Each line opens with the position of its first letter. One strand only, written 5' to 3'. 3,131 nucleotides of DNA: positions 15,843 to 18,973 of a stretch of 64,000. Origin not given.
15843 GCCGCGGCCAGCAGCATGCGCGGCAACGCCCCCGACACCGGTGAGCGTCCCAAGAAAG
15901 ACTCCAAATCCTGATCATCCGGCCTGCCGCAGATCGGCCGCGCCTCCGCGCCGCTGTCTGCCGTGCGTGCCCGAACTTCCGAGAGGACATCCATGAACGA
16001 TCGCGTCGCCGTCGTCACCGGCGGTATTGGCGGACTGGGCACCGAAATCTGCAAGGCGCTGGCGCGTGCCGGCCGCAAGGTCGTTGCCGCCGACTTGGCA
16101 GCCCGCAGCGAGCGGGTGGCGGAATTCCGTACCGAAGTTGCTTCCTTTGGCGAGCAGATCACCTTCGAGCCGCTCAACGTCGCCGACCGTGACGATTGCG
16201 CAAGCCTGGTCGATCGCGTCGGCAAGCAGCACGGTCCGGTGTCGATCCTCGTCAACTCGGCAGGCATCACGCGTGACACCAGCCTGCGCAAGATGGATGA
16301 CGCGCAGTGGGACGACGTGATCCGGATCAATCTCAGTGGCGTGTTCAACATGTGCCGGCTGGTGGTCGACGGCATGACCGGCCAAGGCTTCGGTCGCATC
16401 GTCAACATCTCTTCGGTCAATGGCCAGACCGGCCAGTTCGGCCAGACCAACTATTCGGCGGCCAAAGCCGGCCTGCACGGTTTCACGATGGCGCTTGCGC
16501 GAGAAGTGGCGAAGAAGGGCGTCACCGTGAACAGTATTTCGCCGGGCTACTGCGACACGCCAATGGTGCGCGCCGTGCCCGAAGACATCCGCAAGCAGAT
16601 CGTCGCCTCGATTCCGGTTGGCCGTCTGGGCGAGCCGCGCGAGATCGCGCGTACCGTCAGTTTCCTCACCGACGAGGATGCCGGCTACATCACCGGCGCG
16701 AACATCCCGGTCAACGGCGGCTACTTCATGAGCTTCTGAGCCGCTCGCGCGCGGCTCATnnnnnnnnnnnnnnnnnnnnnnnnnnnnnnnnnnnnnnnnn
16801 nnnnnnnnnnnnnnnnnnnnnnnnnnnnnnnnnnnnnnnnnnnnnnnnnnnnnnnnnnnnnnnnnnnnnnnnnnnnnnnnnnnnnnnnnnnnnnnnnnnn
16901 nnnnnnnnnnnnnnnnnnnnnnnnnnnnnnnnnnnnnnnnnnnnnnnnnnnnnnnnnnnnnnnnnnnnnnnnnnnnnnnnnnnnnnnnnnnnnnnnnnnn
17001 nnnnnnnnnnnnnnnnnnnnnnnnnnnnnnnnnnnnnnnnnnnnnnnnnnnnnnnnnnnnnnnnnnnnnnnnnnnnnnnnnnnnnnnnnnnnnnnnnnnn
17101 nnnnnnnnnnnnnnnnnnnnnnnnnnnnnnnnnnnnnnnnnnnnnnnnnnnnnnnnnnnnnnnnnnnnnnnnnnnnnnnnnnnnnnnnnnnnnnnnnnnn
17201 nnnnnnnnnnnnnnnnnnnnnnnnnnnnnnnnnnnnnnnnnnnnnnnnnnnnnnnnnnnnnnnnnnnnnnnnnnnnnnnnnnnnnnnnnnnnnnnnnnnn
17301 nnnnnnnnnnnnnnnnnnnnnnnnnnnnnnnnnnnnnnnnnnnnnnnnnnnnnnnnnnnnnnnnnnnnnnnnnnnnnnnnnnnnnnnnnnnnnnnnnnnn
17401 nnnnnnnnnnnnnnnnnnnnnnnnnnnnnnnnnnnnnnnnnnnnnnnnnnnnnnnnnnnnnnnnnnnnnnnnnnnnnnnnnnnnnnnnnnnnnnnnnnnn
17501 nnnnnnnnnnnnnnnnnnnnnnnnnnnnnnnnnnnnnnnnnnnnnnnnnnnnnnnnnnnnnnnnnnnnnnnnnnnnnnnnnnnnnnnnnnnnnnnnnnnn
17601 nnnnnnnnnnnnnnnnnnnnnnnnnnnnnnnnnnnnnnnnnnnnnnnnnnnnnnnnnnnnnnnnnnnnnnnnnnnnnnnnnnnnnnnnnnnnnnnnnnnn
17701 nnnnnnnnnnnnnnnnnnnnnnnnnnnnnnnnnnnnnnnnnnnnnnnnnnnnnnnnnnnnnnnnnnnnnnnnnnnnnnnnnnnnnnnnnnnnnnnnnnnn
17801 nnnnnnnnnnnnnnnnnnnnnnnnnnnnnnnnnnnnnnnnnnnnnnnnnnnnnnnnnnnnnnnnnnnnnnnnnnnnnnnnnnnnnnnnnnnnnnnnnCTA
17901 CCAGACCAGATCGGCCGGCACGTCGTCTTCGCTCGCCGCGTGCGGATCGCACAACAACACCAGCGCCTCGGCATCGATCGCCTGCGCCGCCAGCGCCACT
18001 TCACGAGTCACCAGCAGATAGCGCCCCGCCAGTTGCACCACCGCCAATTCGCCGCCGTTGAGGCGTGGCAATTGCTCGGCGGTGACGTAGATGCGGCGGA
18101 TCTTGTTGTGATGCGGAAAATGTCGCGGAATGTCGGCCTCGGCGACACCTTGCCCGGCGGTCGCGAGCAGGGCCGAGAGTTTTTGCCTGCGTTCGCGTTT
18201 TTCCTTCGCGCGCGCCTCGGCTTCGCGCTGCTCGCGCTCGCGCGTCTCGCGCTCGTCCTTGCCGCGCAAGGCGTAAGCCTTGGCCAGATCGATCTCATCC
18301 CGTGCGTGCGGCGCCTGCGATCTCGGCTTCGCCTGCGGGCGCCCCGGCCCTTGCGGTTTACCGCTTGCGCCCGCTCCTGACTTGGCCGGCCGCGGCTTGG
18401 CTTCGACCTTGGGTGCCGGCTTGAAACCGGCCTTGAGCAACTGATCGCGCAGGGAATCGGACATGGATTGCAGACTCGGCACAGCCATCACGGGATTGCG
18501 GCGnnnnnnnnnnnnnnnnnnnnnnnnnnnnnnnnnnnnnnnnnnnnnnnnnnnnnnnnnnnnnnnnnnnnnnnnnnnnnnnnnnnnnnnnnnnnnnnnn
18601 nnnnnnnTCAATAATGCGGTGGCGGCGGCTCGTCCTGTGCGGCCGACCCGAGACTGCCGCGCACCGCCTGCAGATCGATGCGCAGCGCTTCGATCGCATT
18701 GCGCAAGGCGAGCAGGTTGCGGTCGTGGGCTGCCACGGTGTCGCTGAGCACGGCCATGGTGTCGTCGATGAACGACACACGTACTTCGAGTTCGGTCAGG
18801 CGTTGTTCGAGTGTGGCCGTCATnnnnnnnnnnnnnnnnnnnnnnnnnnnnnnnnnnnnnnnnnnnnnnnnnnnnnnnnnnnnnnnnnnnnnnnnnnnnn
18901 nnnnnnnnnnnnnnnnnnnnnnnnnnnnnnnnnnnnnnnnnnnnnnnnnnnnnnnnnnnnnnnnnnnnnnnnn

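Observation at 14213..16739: Two PhaB paralogs flank phaR with opposite cofactor fingerprints (NADPH vs NADH)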

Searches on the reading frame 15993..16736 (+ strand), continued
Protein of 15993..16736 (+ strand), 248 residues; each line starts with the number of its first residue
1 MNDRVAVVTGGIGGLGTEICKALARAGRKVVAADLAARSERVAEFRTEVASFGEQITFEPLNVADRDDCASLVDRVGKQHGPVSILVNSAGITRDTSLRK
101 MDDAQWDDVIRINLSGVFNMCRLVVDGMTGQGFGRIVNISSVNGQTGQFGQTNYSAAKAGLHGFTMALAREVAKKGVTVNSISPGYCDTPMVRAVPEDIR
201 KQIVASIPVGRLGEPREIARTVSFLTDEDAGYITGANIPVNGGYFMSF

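Call 47: search_protein_families(library=ncbifam, proteins=[P0135, P0146, P0158, P0203, P0262, P0195, P0202, P0232, P0122, P0121], max_evalue=1e-60)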
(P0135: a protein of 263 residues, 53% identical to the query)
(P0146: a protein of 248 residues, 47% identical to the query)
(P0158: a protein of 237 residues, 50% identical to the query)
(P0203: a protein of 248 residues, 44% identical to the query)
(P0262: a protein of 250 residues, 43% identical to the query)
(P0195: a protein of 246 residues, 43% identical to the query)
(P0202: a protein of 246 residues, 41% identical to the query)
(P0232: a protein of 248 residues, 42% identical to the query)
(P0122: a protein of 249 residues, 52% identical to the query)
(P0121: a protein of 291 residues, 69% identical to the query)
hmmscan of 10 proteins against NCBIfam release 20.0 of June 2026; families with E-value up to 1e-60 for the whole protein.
P0135 (263 aa): 1 family
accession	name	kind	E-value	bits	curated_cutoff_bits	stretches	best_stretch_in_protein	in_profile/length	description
TIGR01829.1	AcAcCoA_reduct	subfamily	5.6e-63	212.8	302.1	1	7-259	1-241/242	acetoacetyl-CoA reductase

P0146 (248 aa): 10 families
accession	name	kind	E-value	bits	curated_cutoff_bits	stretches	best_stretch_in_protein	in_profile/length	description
TIGR01829.1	AcAcCoA_reduct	subfamily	7.4e-93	310.7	302.1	1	5-247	1-242/242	acetoacetyl-CoA reductase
NF009464.0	PRK12824.1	subfamily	2.5e-88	295.9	269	1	4-247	2-244/245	3-oxoacyl-ACP reductase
TIGR01830.1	3oxo_ACP_reduc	equivalog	8.3e-80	267.9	297.75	1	7-245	1-238/239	3-oxoacyl-[acyl-carrier-protein] reductase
NF009548.0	PRK12938.1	equivalog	3.5e-75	252.9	472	1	4-247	3-245/246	3-ketoacyl-ACP reductase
NF009466.0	PRK12826.1-2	subfamily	4.2e-74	249.1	222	1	3-247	2-246/248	3-oxoacyl-ACP reductase FabG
NF004198.0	PRK05653.1-3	equivalog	2.9e-72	243.1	296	1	3-247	6-248/248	3-oxoacyl-ACP reductase FabG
NF004197.0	PRK05653.1-1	equivalog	3.6e-67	226.6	332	1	3-247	6-248/249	3-oxoacyl-ACP reductase FabG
NF004200.0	PRK05653.1-5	equivalog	6.5e-65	219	273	1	4-245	2-241/242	3-oxoacyl-ACP reductase FabG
NF004199.0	PRK05653.1-4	equivalog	1.1e-62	211.8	301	1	4-247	5-247/247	3-oxoacyl-ACP reductase FabG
NF009546.0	PRK12935.1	equivalog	2.4e-61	207.5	418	1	3-247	5-247/247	acetoacetyl-CoA reductase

P0158 (237 aa): 8 families
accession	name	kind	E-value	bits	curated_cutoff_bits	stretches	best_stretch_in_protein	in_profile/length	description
TIGR01829.1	AcAcCoA_reduct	subfamily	8.2e-82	274.5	302.1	1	10-234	1-241/242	acetoacetyl-CoA reductase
NF009464.0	PRK12824.1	subfamily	1.2e-73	247.8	269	1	9-234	2-243/245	3-oxoacyl-ACP reductase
TIGR01830.1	3oxo_ACP_reduc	equivalog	1.3e-71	241.1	297.75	1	12-233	1-238/239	3-oxoacyl-[acyl-carrier-protein] reductase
NF004198.0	PRK05653.1-3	equivalog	2.6e-66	223.6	296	1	7-234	5-247/248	3-oxoacyl-ACP reductase FabG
NF009548.0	PRK12938.1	equivalog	1.2e-63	215.2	472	1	9-234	3-244/246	3-ketoacyl-ACP reductase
NF004197.0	PRK05653.1-1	equivalog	3.9e-63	213.4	332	1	7-235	5-248/249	3-oxoacyl-ACP reductase FabG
NF009466.0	PRK12826.1-2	subfamily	1e-61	208.6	222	1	9-235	3-246/248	3-oxoacyl-ACP reductase FabG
NF053542.1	FlxB_rubin_SDR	equivalog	1.4e-61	208.3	340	0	10-233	1-239/239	flexirubin biosynthesis SDR family reductase FlxB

P0203 (248 aa): 10 families
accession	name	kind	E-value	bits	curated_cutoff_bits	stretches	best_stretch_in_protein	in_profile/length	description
TIGR01829.1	AcAcCoA_reduct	subfamily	2.4e-84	282.8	302.1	1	7-248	1-242/242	acetoacetyl-CoA reductase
NF009464.0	PRK12824.1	subfamily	1.1e-79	267.6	269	1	6-247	2-243/245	3-oxoacyl-ACP reductase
TIGR01830.1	3oxo_ACP_reduc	equivalog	1.5e-77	260.5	297.75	1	9-246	1-238/239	3-oxoacyl-[acyl-carrier-protein] reductase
NF004198.0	PRK05653.1-3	equivalog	3e-76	256.2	296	1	4-247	5-247/248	3-oxoacyl-ACP reductase FabG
NF009466.0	PRK12826.1-2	subfamily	3.1e-69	233.2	222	1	6-246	3-244/248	3-oxoacyl-ACP reductase FabG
NF004197.0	PRK05653.1-1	equivalog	1.8e-67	227.6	332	1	6-247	7-247/249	3-oxoacyl-ACP reductase FabG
NF053542.1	FlxB_rubin_SDR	equivalog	2.1e-66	224.1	340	1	7-245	1-238/239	flexirubin biosynthesis SDR family reductase FlxB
NF009547.0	PRK12936.1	subfamily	2.8e-61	207.2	436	1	5-246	5-242/245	3-ketoacyl-(acyl-carrier-protein) reductase NodG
NF004199.0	PRK05653.1-4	equivalog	6.2e-61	206.1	301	1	5-247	4-246/247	3-oxoacyl-ACP reductase FabG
NF004200.0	PRK05653.1-5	equivalog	7.8e-61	205.7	273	1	7-246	3-241/242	3-oxoacyl-ACP reductase FabG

P0262 (250 aa): 8 families
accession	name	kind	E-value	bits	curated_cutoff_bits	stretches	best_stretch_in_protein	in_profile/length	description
NF004198.0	PRK05653.1-3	equivalog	2.4e-74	249.9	296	1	3-245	3-246/248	3-oxoacyl-ACP reductase FabG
TIGR01830.1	3oxo_ACP_reduc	equivalog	7.8e-72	241.8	297.75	1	10-244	1-237/239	3-oxoacyl-[acyl-carrier-protein] reductase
NF004197.0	PRK05653.1-1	equivalog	5.7e-70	235.8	332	1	1-246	1-247/249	3-oxoacyl-ACP reductase FabG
TIGR01829.1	AcAcCoA_reduct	subfamily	7.4e-68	228.8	302.1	1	8-245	1-240/242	acetoacetyl-CoA reductase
NF009466.0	PRK12826.1-2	subfamily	4.7e-64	216.2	222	1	8-246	4-245/248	3-oxoacyl-ACP reductase FabG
NF009464.0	PRK12824.1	subfamily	2.8e-63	213.9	269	1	8-245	3-242/245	3-oxoacyl-ACP reductase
NF009468.0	PRK12826.1-4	equivalog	4.4e-62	210.1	318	1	1-246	1-248/256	SDR family oxidoreductase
NF004791.0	PRK06138.1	equivalog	7.4e-61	205.6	312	1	4-246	2-250/252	SDR family oxidoreductase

P0195 (246 aa): 21 families
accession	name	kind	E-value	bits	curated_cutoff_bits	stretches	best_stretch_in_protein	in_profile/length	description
TIGR01830.1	3oxo_ACP_reduc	equivalog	9.2e-89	297.2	297.75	1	8-244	1-238/239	3-oxoacyl-[acyl-carrier-protein] reductase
NF004198.0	PRK05653.1-3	equivalog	1.5e-87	293.2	296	1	3-245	5-247/248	3-oxoacyl-ACP reductase FabG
NF004197.0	PRK05653.1-1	equivalog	2.1e-79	266.6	332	1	2-245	4-247/249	3-oxoacyl-ACP reductase FabG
TIGR01829.1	AcAcCoA_reduct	subfamily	6.2e-76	255.2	302.1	1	6-244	1-240/242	acetoacetyl-CoA reductase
NF009466.0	PRK12826.1-2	subfamily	3.1e-74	249.6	222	1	4-244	2-244/248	3-oxoacyl-ACP reductase FabG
NF009464.0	PRK12824.1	subfamily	1.7e-70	237.5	269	1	5-244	2-242/245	3-oxoacyl-ACP reductase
NF005559.1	PRK07231.1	subfamily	2.5e-70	236.8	215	1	2-245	1-248/249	glucose 1-dehydrogenase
NF006072.0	PRK08217.1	subfamily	1.4e-66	224.9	298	1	1-246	1-253/253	3-ketoacyl-(acyl-carrier-protein) reductase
NF004199.0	PRK05653.1-4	equivalog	1.9e-66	224.2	301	1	1-245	1-246/247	3-oxoacyl-ACP reductase FabG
NF004791.0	PRK06138.1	equivalog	9e-66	221.7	312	1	1-245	1-250/252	SDR family oxidoreductase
NF004818.0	PRK06172.1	equivalog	1.2e-65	221.3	336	1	1-245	3-251/253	SDR family oxidoreductase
NF052558.1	MBtsdlDhBudC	equivalog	1.9e-65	220.9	270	1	4-245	2-242/250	meso-2,3-butanediol dehydrogenase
NF009468.0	PRK12826.1-4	equivalog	7.2e-65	219.2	318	1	2-246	4-249/256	SDR family oxidoreductase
NF006110.0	PRK08261.1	equivalog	3.3e-64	217.4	410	1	3-242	212-448/454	3-oxoacyl-ACP reductase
NF053542.1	FlxB_rubin_SDR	equivalog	9.1e-63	212.2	340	1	6-244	1-239/239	flexirubin biosynthesis SDR family reductase FlxB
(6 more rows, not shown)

P0202 (246 aa): 37 families (the best 25 are shown)
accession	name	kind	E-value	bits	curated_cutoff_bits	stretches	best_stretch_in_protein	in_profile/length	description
TIGR01830.1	3oxo_ACP_reduc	equivalog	8.8e-100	333.3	297.75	1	7-244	1-238/239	3-oxoacyl-[acyl-carrier-protein] reductase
NF004197.0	PRK05653.1-1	equivalog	3.2e-94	315.2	332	1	2-245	5-247/249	3-oxoacyl-ACP reductase FabG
NF009466.0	PRK12826.1-2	subfamily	1.5e-89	299.7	222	1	5-244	4-244/248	3-oxoacyl-ACP reductase FabG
NF004198.0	PRK05653.1-3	equivalog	1.4e-88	296.5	296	1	2-246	5-248/248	3-oxoacyl-ACP reductase FabG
NF004200.0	PRK05653.1-5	equivalog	4.4e-85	285.1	273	1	6-244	4-241/242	3-oxoacyl-ACP reductase FabG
NF004199.0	PRK05653.1-4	equivalog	8.1e-84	281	301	1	2-245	3-246/247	3-oxoacyl-ACP reductase FabG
TIGR01829.1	AcAcCoA_reduct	subfamily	9.2e-84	280.9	302.1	1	5-244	1-240/242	acetoacetyl-CoA reductase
NF009464.0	PRK12824.1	subfamily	1.2e-83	280.5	269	1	5-244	3-242/245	3-oxoacyl-ACP reductase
NF053542.1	FlxB_rubin_SDR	equivalog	1e-79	267.7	340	1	5-244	1-239/239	flexirubin biosynthesis SDR family reductase FlxB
NF005559.1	PRK07231.1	subfamily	5.6e-75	252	215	1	2-245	2-248/249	glucose 1-dehydrogenase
NF052558.1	MBtsdlDhBudC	equivalog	1.7e-72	244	270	1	3-244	2-241/250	meso-2,3-butanediol dehydrogenase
NF009546.0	PRK12935.1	equivalog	1.7e-71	240.7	418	1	2-244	4-245/247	acetoacetyl-CoA reductase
NF009547.0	PRK12936.1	subfamily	6.8e-71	238.7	436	1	2-245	4-243/245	3-ketoacyl-(acyl-carrier-protein) reductase NodG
TIGR01831.1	fabG_rel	equivalog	3e-70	236.3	338.85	1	8-244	2-238/239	3-ketoacyl-ACP reductase FabG2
NF009468.0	PRK12826.1-4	equivalog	6e-70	235.8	318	1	2-243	5-246/256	SDR family oxidoreductase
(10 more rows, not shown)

P0232 (248 aa): 18 families
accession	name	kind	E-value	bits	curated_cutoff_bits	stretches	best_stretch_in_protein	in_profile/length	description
NF004198.0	PRK05653.1-3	equivalog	3.1e-92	308.5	296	1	3-248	5-248/248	3-oxoacyl-ACP reductase FabG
TIGR01830.1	3oxo_ACP_reduc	equivalog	1.5e-87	293.3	297.75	1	8-246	1-238/239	3-oxoacyl-[acyl-carrier-protein] reductase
NF004197.0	PRK05653.1-1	equivalog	9.8e-76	254.7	332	1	2-247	4-247/249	3-oxoacyl-ACP reductase FabG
NF005559.1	PRK07231.1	subfamily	3.3e-75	252.8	215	1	2-246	1-247/249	glucose 1-dehydrogenase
NF052558.1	MBtsdlDhBudC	equivalog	3.2e-74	249.7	270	1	4-246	2-241/250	meso-2,3-butanediol dehydrogenase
NF009466.0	PRK12826.1-2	subfamily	8.5e-74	248.1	222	1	5-247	3-245/248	3-oxoacyl-ACP reductase FabG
TIGR01829.1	AcAcCoA_reduct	subfamily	8.7e-72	241.7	302.1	1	6-246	1-240/242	acetoacetyl-CoA reductase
NF009464.0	PRK12824.1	subfamily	1.3e-70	237.8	269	1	5-246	2-242/245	3-oxoacyl-ACP reductase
NF006072.0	PRK08217.1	subfamily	8.3e-70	235.5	298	1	1-248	1-253/253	3-ketoacyl-(acyl-carrier-protein) reductase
NF004818.0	PRK06172.1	equivalog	7.4e-68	228.6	336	1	1-246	3-250/253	SDR family oxidoreductase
NF004791.0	PRK06138.1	equivalog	1.4e-67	227.7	312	1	1-246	1-249/252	SDR family oxidoreductase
NF005880.0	PRK07831.1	equivalog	3.1e-65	220.4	336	1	3-243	16-259/263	SDR family oxidoreductase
NF053701.1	CsHdxCHCADhChcB2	equivalog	3.1e-63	213.6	350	1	3-245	1-241/245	cis-4-hydroxycyclohexanecarboxylate dehydrogenase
NF009468.0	PRK12826.1-4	equivalog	5.4e-63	213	318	1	2-246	4-247/256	SDR family oxidoreductase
NF006080.0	PRK08226.1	equivalog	1.3e-61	208.4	356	1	2-246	3-253/263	SDR family oxidoreductase UcpA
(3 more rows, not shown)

P0122 (249 aa): 14 families
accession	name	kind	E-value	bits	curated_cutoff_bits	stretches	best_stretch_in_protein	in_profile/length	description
TIGR01829.1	AcAcCoA_reduct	subfamily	2.3e-113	377.8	302.1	1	8-248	1-242/242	acetoacetyl-CoA reductase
NF009548.0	PRK12938.1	equivalog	6e-99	330.8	472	1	7-248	3-245/246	3-ketoacyl-ACP reductase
NF009464.0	PRK12824.1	subfamily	1.4e-91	306.5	269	1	7-248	2-244/245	3-oxoacyl-ACP reductase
TIGR01830.1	3oxo_ACP_reduc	equivalog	9.5e-83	277.5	297.75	1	10-245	1-237/239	3-oxoacyl-[acyl-carrier-protein] reductase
NF004197.0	PRK05653.1-1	equivalog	9.1e-80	267.9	332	1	1-248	1-248/249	3-oxoacyl-ACP reductase FabG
NF004198.0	PRK05653.1-3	equivalog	4.1e-78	262.3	296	1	3-248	3-248/248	3-oxoacyl-ACP reductase FabG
NF009466.0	PRK12826.1-2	subfamily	1.1e-76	257.6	222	1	7-248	3-246/248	3-oxoacyl-ACP reductase FabG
NF009546.0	PRK12935.1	equivalog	1.7e-71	240.7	418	1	4-248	3-247/247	acetoacetyl-CoA reductase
NF004200.0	PRK05653.1-5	equivalog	7.9e-71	238.4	273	1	8-245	3-240/242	3-oxoacyl-ACP reductase FabG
NF053542.1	FlxB_rubin_SDR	equivalog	1.1e-69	234.8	340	1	9-245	2-238/239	flexirubin biosynthesis SDR family reductase FlxB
NF042966.1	AcAcCoAred_PhaB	equivalog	4.1e-66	223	436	1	5-247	6-239/240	acetoacetyl-CoA reductase PhaB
NF004199.0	PRK05653.1-4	equivalog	2.9e-64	217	301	1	7-248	5-247/247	3-oxoacyl-ACP reductase FabG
NF047420.2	EF_P_mod_YmfI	equivalog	1.5e-61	208.1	238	1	10-246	2-235/236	elongation factor P 5-aminopentanone reductase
NF009547.0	PRK12936.1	subfamily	1.8e-61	207.8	436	1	5-248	4-244/245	3-ketoacyl-(acyl-carrier-protein) reductase NodG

P0121 (291 aa): 3 families
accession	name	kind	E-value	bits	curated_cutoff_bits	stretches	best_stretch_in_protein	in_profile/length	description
TIGR01829.1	AcAcCoA_reduct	subfamily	2.5e-77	259.8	302.1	1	4-196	1-192/242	acetoacetyl-CoA reductase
NF009464.0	PRK12824.1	subfamily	2.1e-68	230.6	269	1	3-194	2-192/245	3-oxoacyl-ACP reductase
NF009548.0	PRK12938.1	equivalog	1.5e-65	221.4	472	1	1-197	1-196/246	3-ketoacyl-ACP reductase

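Call 51: fold_search(model_id=the predicted structure, library=pdb)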
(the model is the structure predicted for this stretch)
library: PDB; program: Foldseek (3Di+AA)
matches with E <= 10: 2000; with E <= 0.001: 1995
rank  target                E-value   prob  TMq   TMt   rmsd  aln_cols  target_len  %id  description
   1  4k6f_B                2.2e-26  1.00  0.88  0.89   3.1       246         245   52  X-ray crystal structure of a putative Acetoacetyl-CoA reductase from Burkholderia cenocepacia bound to the co-factor N (released 2013-05-15)
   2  3vzp_C                4.9e-26  1.00  0.88  0.90   2.9       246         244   53  Crystal structure of PhaB from Ralstonia eutropha (released 2013-08-28)
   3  3ezl                  5.2e-26  1.00  0.88  0.90   2.8       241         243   51  Crystal Structure of Acetoacetyl-CoA Reductase from Burkholderia Pseudomallei 1710b (released 2009-07-07)
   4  3vzp_B                9.9e-26  1.00  0.89  0.89   3.0       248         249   52  Crystal structure of PhaB from Ralstonia eutropha (released 2013-08-28)
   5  4k6f_A                1.8e-25  1.00  0.87  0.89   3.2       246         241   52  X-ray crystal structure of a putative Acetoacetyl-CoA reductase from Burkholderia cenocepacia bound to the co-factor N (released 2013-05-15)
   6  4n5m_A                2.2e-25  1.00  0.89  0.90   2.9       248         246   53  Crystal structure of (R)-3-hydroxybutyryl-CoA dehydrogenase from Ralstonia eutropha in complexed with acetoacetyl-CoA (released 2013-12-11)
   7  3vzr_A                2.2e-25  1.00  0.88  0.89   3.0       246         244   53  Crystal structure of T173S mutant of PhaB from Ralstonia eutropha (released 2013-08-28)
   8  3vzp_A                2.8e-25  1.00  0.89  0.90   2.9       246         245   53  Crystal structure of PhaB from Ralstonia eutropha (released 2013-08-28)
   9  5vml                  7.4e-25  1.00  0.88  0.89   3.0       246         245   50  Crystal Structure of Acetoacetyl-CoA Reductase from Burkholderia Pseudomallei 1710b with bound NADP (released 2017-05-24)
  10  3vzq_A                1.6e-24  1.00  0.89  0.90   3.0       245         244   53  Crystal structure of Q47L mutant of PhaB from Ralstonia eutropha (released 2013-08-28)
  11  5vt6_A                6.6e-24  1.00  0.88  0.89   3.0       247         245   46  Crystal structure of Acetoacetyl-CoA Reductase from Burkholderia pseudomallei 1710b complexed with NADP (released 2017-05-24)
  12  3gk3_D                8.3e-24  1.00  0.86  0.88   3.1       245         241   46  Crystal structure of acetoacetyl-CoA reductase from Burkholderia pseudomallei 1710b (released 2009-03-24)
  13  3gk3_A                1.2e-23  1.00  0.86  0.89   3.0       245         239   45  Crystal structure of acetoacetyl-CoA reductase from Burkholderia pseudomallei 1710b (released 2009-03-24)
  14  3tzh_C                1.3e-23  1.00  0.86  0.86   3.1       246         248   41  Crystal structure of 3-ketoacyl-(acyl-carrier-protein) reductase (FabG)(F187A) from Vibrio cholerae (released 2011-10-19)
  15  6t65_A                1.8e-23  1.00  0.87  0.89   3.0       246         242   42  Crsytal structure of Acinetobacter baumannii FabG inhibitor complex at 2.35 A resolution (released 2020-11-18)
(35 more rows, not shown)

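Call 59: find_encoding_contigs(protein=P0146, flank=5000, max_places=4)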
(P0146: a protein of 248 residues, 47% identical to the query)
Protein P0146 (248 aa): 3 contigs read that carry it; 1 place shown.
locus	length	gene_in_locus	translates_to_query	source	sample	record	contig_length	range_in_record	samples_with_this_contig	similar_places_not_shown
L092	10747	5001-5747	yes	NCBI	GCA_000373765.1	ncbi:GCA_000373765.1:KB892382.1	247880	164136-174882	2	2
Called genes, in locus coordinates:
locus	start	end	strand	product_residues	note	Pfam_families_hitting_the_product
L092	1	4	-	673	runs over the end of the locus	-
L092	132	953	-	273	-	PF01149:Fapy_DNA_glyco, PF06831:H2TH, PF06827:zf-FPG_IleRS (weak)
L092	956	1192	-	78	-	-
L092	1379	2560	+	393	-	PF00487:FA_desaturase, PF01610:DDE_Tnp_ISL3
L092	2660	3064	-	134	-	-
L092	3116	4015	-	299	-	PF00487:FA_desaturase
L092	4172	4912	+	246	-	PF00106:adh_short, PF01370:Epimerase (weak), PF08659:KR, PF13460:NAD_binding_10 (weak), PF13561:adh_short_C2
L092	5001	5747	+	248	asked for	PF00106:adh_short, PF01370:Epimerase (weak), PF08659:KR, PF13561:adh_short_C2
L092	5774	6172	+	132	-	PF07879:PHB_acc_N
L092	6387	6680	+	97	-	PF09361:Phasin_2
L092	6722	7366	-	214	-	PF01925:TauE (faint)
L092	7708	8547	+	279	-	PF14819:QueF_N, PF14489:QueF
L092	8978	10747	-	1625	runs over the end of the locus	PF12796:Ank_2 (faint)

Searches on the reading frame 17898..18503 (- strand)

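Call 76: search_protein_families(library=pfam, proteins=[window:17898-18503:-], max_evalue=0.00001)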
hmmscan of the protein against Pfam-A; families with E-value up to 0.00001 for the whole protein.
window:17898-18503:- (201 aa): 1 family
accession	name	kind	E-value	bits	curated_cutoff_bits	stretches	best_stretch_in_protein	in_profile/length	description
PF09831.14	DUF2058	-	6.1e-20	72.5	25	1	17-201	1-174/174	Uncharacterized protein conserved in bacteria (DUF2058)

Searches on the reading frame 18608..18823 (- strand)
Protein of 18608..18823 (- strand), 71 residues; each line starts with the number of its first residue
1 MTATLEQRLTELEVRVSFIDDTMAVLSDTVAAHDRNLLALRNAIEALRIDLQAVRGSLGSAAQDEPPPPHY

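Call 76: search_protein_families(library=pfam, proteins=[window:18608-18823:-], max_evalue=0.00001)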
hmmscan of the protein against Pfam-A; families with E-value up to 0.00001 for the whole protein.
window:18608-18823:- (71 aa): 1 family
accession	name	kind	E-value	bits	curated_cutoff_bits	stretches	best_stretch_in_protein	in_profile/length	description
PF04102.17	SlyX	-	9.2e-17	61.9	30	1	5-71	1-67/67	SlyX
